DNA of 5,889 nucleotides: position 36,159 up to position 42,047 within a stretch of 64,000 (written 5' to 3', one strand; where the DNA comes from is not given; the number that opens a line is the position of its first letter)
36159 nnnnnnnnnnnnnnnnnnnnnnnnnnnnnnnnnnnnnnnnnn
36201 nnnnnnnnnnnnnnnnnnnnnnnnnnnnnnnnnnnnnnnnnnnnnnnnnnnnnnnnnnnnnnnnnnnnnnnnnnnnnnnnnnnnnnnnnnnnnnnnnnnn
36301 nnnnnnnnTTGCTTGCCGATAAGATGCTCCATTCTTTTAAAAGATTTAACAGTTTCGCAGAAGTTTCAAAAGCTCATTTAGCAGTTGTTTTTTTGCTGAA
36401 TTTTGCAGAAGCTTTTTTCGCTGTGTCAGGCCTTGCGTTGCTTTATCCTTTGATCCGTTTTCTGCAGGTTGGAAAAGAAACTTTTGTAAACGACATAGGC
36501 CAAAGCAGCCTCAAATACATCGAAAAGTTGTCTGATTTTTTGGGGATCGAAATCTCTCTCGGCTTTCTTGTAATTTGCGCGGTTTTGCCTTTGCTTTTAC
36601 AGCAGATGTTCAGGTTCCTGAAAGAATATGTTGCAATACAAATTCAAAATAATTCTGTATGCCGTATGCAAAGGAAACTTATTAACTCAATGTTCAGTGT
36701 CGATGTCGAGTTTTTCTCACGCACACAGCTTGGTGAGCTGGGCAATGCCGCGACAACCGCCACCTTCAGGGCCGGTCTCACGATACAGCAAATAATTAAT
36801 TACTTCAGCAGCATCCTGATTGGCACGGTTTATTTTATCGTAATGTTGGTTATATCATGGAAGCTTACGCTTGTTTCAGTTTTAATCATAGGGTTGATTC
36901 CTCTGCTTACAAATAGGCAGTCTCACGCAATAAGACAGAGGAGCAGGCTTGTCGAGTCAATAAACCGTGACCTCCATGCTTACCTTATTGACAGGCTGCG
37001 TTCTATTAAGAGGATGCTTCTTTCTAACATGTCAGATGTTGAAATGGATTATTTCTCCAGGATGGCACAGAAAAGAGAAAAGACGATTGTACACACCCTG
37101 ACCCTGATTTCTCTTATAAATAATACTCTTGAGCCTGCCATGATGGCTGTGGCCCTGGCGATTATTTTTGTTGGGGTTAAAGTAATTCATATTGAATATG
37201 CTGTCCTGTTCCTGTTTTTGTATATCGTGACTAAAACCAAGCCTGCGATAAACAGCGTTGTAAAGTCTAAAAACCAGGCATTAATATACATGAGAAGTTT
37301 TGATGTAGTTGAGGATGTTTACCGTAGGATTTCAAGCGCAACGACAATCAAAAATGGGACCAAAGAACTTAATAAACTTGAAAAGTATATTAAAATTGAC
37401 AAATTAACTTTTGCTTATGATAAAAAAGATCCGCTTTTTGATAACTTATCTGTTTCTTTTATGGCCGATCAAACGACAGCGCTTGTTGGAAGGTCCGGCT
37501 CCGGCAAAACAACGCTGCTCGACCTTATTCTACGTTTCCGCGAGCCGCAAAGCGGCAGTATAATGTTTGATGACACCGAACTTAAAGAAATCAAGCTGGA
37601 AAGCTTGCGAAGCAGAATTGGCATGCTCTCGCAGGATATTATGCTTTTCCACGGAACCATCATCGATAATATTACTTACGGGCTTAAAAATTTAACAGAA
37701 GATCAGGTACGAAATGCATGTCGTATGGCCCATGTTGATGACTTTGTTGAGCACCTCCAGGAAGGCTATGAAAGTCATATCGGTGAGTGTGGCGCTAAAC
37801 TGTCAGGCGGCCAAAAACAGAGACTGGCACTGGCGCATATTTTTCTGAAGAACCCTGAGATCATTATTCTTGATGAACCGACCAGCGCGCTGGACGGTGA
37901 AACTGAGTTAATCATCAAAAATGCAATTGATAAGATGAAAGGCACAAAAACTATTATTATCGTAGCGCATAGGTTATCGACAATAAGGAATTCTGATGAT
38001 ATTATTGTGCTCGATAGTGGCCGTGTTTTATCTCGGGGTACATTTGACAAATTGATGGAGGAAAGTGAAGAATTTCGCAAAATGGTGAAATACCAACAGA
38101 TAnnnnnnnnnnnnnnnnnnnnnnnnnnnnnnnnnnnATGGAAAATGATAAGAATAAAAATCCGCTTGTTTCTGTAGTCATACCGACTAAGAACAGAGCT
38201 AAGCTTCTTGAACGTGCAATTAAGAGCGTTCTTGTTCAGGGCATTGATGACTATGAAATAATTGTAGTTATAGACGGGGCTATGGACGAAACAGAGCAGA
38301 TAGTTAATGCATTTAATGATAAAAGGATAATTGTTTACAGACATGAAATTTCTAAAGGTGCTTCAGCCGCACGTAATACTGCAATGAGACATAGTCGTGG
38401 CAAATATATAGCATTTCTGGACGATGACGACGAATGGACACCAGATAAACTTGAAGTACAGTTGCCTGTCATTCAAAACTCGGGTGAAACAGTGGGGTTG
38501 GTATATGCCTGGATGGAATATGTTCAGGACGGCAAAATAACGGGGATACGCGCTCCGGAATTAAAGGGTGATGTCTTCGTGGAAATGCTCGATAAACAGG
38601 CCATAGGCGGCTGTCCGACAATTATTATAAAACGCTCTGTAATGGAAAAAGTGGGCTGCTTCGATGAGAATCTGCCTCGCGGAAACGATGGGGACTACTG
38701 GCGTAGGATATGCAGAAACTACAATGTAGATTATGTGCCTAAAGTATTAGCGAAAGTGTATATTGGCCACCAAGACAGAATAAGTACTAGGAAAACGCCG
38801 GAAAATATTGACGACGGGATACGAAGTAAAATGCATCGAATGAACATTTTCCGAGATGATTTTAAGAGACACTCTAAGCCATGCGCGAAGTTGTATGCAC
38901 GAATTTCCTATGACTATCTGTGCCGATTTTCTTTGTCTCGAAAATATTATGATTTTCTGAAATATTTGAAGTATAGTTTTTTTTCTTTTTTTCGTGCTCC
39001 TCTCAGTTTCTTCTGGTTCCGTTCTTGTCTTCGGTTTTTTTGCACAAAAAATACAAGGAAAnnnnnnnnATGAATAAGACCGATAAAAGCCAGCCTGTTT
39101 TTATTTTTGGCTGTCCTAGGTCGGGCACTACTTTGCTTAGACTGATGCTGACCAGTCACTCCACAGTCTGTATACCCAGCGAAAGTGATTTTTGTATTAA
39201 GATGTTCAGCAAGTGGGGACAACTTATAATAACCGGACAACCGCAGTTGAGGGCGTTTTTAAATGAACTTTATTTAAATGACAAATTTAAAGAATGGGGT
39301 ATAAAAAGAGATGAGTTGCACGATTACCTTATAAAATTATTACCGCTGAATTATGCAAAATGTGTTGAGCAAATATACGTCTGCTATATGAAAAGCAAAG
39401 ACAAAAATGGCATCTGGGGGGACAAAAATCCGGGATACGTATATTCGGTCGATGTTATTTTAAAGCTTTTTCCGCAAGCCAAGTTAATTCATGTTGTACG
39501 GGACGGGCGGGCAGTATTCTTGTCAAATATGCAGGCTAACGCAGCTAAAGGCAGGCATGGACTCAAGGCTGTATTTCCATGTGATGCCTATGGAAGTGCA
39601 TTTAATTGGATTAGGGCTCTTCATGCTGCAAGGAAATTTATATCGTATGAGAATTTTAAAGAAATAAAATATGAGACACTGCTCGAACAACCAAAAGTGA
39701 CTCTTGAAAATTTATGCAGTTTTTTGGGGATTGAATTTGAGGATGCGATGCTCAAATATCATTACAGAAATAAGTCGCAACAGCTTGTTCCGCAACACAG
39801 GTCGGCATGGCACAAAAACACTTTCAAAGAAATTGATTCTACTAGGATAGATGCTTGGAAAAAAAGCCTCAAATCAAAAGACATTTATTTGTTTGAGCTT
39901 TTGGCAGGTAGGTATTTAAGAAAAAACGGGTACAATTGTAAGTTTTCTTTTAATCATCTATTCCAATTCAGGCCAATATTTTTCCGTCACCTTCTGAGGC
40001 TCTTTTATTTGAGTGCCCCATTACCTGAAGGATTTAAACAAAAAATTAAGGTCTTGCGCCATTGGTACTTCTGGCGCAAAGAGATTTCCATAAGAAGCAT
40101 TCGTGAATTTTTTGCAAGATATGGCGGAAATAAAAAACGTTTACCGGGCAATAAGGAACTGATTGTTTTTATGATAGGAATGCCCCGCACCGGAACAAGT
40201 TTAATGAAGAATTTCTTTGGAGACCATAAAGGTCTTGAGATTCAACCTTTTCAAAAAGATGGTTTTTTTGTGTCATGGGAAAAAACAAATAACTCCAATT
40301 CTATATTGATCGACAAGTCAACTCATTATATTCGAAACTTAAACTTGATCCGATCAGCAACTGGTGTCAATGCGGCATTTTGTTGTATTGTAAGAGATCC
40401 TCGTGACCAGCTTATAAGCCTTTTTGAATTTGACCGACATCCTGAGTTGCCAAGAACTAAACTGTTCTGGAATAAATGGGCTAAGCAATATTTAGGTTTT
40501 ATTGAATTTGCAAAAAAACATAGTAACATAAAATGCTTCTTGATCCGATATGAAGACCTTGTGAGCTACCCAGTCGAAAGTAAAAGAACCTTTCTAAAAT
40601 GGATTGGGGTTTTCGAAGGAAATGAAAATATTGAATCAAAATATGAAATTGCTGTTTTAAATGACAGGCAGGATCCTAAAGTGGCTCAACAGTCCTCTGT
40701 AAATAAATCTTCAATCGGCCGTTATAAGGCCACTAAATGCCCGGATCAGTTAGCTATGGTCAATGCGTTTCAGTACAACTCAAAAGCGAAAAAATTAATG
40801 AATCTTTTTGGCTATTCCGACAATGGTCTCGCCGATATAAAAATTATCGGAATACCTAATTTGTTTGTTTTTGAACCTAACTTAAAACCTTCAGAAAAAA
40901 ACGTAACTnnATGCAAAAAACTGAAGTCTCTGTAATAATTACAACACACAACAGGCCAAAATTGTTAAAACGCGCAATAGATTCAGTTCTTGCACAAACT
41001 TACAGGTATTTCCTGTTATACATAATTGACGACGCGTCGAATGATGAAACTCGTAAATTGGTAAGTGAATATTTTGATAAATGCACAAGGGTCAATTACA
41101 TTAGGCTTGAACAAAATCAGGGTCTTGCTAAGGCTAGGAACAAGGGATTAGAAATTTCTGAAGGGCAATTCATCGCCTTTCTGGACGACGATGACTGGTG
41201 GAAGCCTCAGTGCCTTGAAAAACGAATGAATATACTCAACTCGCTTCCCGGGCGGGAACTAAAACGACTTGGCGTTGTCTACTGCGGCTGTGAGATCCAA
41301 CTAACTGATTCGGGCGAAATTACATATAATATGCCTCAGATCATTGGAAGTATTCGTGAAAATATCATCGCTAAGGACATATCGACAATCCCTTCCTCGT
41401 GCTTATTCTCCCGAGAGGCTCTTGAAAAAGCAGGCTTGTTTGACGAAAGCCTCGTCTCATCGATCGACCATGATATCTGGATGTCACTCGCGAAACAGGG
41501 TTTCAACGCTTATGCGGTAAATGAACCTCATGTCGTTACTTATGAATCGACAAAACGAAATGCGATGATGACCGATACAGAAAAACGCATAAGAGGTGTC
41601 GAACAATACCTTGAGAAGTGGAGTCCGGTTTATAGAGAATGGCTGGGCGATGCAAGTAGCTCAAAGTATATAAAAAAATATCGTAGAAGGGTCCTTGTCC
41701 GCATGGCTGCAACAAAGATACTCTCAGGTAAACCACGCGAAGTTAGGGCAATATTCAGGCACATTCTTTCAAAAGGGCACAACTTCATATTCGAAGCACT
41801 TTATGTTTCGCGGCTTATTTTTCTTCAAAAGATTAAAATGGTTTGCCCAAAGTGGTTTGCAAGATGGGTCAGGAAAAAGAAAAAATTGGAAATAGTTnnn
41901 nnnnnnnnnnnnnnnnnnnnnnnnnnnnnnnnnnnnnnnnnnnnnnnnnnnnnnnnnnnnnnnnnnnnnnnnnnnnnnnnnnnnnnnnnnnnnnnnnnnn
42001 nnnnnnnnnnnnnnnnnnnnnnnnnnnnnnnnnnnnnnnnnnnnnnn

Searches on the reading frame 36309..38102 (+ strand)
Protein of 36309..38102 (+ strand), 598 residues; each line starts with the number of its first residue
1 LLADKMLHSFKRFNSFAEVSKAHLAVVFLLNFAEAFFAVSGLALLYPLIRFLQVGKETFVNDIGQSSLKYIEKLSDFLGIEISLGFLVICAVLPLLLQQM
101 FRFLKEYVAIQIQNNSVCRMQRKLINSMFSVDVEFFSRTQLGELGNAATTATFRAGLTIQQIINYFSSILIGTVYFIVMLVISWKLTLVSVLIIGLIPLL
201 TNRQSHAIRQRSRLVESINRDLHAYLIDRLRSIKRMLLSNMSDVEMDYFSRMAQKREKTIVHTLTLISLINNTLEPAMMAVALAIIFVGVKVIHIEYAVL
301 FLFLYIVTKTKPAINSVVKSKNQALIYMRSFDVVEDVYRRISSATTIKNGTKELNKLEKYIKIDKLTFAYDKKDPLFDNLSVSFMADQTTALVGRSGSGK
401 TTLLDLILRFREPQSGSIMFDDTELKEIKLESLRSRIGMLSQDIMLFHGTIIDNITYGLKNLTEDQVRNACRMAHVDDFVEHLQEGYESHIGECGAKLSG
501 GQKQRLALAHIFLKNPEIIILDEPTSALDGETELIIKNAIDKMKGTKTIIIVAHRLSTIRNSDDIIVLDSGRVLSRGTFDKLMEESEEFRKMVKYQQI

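Call 9: search_protein_families(library=pfam, proteins=[window:36309-38102:+], max_evalue=0.00001)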
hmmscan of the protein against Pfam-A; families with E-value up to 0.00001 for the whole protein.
window:36309-38102:+ (598 aa): 4 families
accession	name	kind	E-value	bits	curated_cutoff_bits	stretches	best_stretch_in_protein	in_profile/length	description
PF00005.33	ABC_tran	-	2.9e-32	112.6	25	1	378-526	2-137/137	ABC transporter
PF00664.28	ABC_membrane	-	1.2e-10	42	28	1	76-294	37-251/274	ABC transporter transmembrane region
PF02463.25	SMC_N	-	2.7e-08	34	40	0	385-566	22-209/220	RecF/RecN/SMC N terminal domain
PF13304.12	AAA_21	-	3.3e-06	27.8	27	0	390-421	2-33/304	AAA domain, putative AbiEii toxin, Type IV TA system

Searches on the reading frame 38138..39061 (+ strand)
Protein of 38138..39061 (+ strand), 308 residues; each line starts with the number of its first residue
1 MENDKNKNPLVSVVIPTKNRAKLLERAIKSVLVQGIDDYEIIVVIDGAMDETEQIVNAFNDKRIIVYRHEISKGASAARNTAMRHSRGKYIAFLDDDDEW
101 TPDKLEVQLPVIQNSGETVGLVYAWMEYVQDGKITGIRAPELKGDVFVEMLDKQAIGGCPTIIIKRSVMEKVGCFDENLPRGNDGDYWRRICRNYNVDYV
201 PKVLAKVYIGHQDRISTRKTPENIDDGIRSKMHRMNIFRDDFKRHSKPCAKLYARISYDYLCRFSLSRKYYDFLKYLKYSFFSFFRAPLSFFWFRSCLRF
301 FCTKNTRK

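Call 9: search_protein_families(library=pfam, proteins=[window:38138-39061:+], max_evalue=0.00001)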
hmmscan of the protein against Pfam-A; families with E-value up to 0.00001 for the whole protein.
window:38138-39061:+ (308 aa): 3 families
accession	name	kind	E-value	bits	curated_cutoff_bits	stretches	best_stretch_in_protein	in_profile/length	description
PF00535.33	Glycos_transf_2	-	2.4e-35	122.4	23.3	1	12-121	1-114/168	Glycosyl transferase family 2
PF10111.15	Glyco_tranf_2_2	-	6.3e-16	59.1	27.3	1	12-196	1-204/276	Glycosyltransferase like family 2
PF13641.12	Glyco_tranf_2_3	-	3.9e-15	56.9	27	1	11-206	3-210/230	Glycosyltransferase like family 2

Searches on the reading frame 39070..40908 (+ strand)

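Call 9: search_protein_families(library=pfam, proteins=[window:39070-40908:+], max_evalue=0.00001)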
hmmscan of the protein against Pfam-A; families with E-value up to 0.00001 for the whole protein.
window:39070-40908:+ (613 aa): 2 families
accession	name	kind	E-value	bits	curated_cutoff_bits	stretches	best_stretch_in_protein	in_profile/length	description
PF13469.12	Sulfotransfer_3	-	7.6e-56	190.2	27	2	9-225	1-216/216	Sulfotransferase family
PF00685.33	Sulfotransfer_1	-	4.4e-21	75.9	22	2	9-271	3-239/255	Sulfotransferase domain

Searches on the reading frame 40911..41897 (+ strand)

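Call 10: search_protein_families(library=pfam, proteins=[window:40911-41897:+], max_evalue=0.00001)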
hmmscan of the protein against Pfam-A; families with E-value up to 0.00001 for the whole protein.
window:40911-41897:+ (329 aa): 3 families
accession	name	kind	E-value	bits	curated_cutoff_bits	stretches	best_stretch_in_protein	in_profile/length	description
PF00535.33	Glycos_transf_2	-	6.6e-35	121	23.3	1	7-109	1-103/168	Glycosyl transferase family 2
PF10111.15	Glyco_tranf_2_2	-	2.2e-15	57.3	27.3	1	24-226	17-224/276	Glycosyltransferase like family 2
PF13641.12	Glyco_tranf_2_3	-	2.5e-15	57.6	27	1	6-215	3-216/230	Glycosyltransferase like family 2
